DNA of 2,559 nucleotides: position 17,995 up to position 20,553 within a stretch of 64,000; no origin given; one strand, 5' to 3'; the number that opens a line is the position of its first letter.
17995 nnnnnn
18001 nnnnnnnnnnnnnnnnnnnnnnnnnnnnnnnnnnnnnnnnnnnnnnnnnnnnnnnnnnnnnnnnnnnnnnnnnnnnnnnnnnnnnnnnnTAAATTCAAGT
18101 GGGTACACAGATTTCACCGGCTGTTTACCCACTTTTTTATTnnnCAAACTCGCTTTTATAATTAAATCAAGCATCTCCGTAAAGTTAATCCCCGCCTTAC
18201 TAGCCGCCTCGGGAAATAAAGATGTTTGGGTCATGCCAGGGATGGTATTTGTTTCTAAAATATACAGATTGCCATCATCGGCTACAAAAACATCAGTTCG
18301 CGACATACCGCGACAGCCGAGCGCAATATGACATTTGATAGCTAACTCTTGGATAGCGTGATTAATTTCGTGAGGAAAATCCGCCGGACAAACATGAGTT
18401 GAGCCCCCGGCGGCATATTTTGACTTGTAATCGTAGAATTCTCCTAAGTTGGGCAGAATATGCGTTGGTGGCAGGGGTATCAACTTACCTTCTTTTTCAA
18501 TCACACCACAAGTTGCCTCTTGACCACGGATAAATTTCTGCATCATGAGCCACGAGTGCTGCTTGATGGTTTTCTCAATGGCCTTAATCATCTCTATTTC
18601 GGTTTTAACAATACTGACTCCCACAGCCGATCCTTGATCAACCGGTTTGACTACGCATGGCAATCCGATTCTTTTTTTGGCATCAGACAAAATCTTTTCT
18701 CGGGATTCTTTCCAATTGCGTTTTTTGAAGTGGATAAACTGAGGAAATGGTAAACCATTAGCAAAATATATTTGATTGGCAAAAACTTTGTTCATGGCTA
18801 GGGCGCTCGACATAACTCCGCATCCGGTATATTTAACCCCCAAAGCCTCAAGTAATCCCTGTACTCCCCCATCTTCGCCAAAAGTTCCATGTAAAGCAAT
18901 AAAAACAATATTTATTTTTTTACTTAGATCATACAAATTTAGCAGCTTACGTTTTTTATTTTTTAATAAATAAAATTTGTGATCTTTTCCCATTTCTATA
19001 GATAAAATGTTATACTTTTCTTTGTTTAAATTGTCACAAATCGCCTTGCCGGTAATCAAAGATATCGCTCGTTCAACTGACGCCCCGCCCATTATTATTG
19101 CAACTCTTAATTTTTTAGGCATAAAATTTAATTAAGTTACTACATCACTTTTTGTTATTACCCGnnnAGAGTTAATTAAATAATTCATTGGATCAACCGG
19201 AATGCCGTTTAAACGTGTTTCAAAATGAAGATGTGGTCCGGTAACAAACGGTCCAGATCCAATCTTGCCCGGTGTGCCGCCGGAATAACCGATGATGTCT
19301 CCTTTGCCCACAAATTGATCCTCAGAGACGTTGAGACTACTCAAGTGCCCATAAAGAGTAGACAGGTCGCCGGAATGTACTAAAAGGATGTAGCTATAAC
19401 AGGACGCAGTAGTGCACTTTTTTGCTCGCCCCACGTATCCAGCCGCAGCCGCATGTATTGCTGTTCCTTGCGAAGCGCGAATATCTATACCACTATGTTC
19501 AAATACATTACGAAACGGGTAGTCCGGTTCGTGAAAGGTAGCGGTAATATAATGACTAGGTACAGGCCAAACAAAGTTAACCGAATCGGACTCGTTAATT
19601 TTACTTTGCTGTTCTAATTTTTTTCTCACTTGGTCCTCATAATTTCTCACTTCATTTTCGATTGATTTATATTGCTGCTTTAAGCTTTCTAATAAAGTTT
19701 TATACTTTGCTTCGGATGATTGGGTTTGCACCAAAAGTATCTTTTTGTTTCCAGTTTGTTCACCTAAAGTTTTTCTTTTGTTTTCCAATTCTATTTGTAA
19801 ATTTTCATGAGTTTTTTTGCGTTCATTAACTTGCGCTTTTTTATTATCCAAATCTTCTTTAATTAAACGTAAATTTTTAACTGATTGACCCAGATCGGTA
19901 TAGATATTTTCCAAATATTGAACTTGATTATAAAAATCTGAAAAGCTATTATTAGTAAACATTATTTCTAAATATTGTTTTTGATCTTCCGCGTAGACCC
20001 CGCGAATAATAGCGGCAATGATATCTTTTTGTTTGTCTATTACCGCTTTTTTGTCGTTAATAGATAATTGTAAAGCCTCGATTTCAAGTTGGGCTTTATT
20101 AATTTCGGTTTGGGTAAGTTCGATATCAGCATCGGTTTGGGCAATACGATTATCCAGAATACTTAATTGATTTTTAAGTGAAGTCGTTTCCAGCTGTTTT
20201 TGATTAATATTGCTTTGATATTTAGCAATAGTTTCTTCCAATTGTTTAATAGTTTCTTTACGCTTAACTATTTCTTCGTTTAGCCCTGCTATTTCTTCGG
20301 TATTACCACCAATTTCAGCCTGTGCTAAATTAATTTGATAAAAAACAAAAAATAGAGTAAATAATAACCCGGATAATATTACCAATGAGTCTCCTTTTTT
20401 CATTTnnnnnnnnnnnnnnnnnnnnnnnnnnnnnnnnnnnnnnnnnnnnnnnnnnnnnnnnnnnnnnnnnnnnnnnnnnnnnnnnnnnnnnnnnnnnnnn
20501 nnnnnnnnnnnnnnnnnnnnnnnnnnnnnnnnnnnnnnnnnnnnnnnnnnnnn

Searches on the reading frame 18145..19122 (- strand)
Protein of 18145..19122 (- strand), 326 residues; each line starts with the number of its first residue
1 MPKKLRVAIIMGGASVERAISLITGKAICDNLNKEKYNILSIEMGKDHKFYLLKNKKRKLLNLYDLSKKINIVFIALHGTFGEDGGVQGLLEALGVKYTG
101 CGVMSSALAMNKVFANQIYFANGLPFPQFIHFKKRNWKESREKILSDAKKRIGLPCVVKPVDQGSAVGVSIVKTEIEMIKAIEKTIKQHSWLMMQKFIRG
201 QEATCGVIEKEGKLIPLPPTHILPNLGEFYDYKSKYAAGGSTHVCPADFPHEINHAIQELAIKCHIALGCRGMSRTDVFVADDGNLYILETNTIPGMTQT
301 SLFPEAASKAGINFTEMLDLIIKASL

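Call 37: find_related_loci(query=window:18145-19122:-, collection=metagenome_contigs, flank=3000)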
Query window:18145-19122:- (326 aa) in metagenome_contigs; peptide patterns used: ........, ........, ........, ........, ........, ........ (x = any residue, [..] = any of these).
599 stretches matched a pattern (row limit reached: there are more); 70 encode a relative of the query (tblastn E <= 1e-3); 70 distinct loci.
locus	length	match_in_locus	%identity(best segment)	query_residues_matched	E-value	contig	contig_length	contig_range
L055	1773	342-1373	76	1-326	0e+0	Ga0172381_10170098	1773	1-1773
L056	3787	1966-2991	68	1-324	3e-162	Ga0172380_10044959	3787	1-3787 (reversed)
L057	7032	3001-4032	65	1-326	9e-151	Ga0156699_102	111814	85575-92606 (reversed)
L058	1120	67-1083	64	4-325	1e-165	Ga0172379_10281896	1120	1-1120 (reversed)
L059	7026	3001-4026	65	1-325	5e-150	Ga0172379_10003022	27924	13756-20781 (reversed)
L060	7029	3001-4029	64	1-326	8e-149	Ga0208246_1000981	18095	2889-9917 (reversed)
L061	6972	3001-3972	66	4-326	8e-149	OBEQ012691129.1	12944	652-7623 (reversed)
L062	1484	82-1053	67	4-326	1e-161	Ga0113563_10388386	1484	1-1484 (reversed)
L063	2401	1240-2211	67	4-326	8e-157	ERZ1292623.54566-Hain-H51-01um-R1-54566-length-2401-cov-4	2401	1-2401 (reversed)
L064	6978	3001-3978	67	1-326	3e-147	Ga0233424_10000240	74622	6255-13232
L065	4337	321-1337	65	1-326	1e-144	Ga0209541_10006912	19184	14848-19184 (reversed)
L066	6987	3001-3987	63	1-326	3e-141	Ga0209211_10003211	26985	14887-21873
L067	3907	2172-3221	62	1-326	3e-144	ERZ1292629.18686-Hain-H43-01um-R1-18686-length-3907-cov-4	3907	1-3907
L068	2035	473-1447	64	4-326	4e-150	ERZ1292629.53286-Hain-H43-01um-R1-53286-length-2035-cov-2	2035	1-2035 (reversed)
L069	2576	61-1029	64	1-326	5e-148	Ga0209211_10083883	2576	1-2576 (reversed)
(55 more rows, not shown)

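Call 55: search_protein_families(library=ncbifam, max_evalue=0.001, proteins=[window:18145-19122:-])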
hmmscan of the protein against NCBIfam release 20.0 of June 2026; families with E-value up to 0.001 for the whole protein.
window:18145-19122:- (326 aa): 47 families (the best 25 are shown)
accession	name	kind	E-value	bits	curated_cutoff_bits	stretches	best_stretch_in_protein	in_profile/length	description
NF002378.0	PRK01372.1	subfamily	2.1e-97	325.5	243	1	4-325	6-301/305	D-alanine--D-alanine ligase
TIGR01205.1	D_ala_D_alaTIGR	subfamily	7.3e-94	314.3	245.65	1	6-324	1-316/318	D-alanine--D-alanine ligase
NF002528.0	PRK01966.1-4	subfamily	6.4e-85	285.2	262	2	65-325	95-358/366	D-alanine--D-alanine ligase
NF011170.0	PRK14572.1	equivalog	6e-81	272.2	489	2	69-325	88-345/351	D-alanyl-alanine synthetase A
NF002527.0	PRK01966.1-3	equivalog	6.8e-74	249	310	1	4-325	2-328/332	D-alanine--D-alanine ligase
NF011169.0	PRK14571.1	equivalog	4.9e-69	233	404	1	5-325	1-295/300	D-alanyl-alanine synthetase A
NF002526.0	PRK01966.1-2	equivalog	3.8e-68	230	449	2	67-323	91-345/362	D-alanine--D-alanine ligase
NF000091.3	D_ala_D_ser_VanG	exception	5.4e-65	219.5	495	2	68-324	92-342/344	D-alanine--D-serine ligase VanG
NF002525.0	PRK01966.1-1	equivalog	8.4e-62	209.2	457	2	68-324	97-349/364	D-alanine--D-alanine ligase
NF000207.3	D_ala_D_ser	equivalog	9e-58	196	520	2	69-322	89-336/342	D-alanine--D-serine ligase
NF000206.1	D_ala_D_lac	equivalog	2.1e-53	181.5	550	2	67-325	88-340/342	D-alanine--(R)-lactate ligase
NF000372.1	D_ala_D_lac_VanI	exception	2e-51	175.3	700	2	70-324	91-339/341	D-alanine--(R)-lactate ligase VanI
NF002529.0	PRK01966.1-5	equivalog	6.9e-51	173.2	472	1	56-322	61-333/348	D-alanine--D-alanine ligase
NF000036.1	D_ala_D_ser_VanE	exception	1e-47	163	700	2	69-320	90-335/352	D-alanine--D-serine ligase VanE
NF011168.0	PRK14570.1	equivalog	1.3e-47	162.9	505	1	67-323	85-344/364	D-alanyl-alanine synthetase A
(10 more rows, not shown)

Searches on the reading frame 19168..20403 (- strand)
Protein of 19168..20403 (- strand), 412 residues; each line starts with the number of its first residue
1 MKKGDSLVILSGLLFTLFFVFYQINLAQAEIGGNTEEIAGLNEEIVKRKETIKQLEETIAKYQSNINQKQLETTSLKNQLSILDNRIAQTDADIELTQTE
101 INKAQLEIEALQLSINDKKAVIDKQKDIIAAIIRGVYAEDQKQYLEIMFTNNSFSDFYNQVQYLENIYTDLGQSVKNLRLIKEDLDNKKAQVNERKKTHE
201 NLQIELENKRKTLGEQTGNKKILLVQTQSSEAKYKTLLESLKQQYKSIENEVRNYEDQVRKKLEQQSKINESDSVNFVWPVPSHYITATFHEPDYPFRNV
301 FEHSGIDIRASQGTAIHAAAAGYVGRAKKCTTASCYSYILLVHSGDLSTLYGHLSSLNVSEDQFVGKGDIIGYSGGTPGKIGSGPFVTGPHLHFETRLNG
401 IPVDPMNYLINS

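Call 55: search_protein_families(library=ncbifam, max_evalue=0.001, proteins=[window:19168-20403:-])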
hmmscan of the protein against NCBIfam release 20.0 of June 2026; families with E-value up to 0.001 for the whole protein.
window:19168-20403:- (412 aa): 19 families
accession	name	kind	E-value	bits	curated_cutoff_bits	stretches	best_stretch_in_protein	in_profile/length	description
NF052530.1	Heli_ShapePgp3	exception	2.8e-19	69.3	300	1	215-409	78-264/270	peptidoglycan metallopeptidase Pgp3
NF008644.1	PRK11637.1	equivalog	1.6e-15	57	270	1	49-268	3-222/385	murein hydrolase activator EnvC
NF053825.1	PdgNdpepShyA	equivalog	4e-13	48.9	700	1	119-407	126-391/425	peptidoglycan DD-endopeptidase ShyA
NF050804.1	CellDivDipMCaul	equivalog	4.7e-13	48.8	900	1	270-400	500-617/634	cell division endopeptidase DipM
NF052336.1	PdgHdaseHSB100310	equivalog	1.4e-12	47.6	500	1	273-400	31-145/316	peptidoglycan hydrolase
NF053824.1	PdgNdpepShyC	equivalog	3.3e-11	42.7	700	1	300-403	293-387/429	peptidoglycan DD-endopeptidase ShyC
NF008652.0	PRK11649.1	equivalog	5.5e-11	41.8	341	1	300-407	310-408/439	murein DD-endopeptidase MepM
NF041208.1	celldiv_DipM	equivalog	1.6e-10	40.8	740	1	276-409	297-417/419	cell division endopeptidase DipM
NF052529.1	PG_M23_Pgp6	exception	2.5e-09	36.3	600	1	229-408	255-431/452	peptidoglycan metallopeptidase Pgp6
NF053738.1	S2SprSpoIIQBc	equivalog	2.6e-09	37.1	250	1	298-409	116-223/232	stage II sporulation protein SpoIIQ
TIGR02168.1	SMC_prok_B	equivalog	3.5e-09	35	567.35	1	23-266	247-493/1181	chromosome segregation protein SMC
TIGR02169.1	SMC_prok_A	equivalog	1.4e-07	29.7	729.4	1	35-271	688-911/1165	chromosome segregation protein SMC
NF040883.1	amid_act_ActS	equivalog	2e-07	30.5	375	1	262-409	102-233/242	amidase activator ActS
NF008123.1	PRK10871.1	equivalog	2.8e-07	30.3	311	1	303-409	265-362/365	murein hydrolase activator NlpD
NF002572.0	PRK02224.1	equivalog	2.2e-06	26.3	1087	1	24-262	260-445/888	DNA double-strand break repair ATPase Rad50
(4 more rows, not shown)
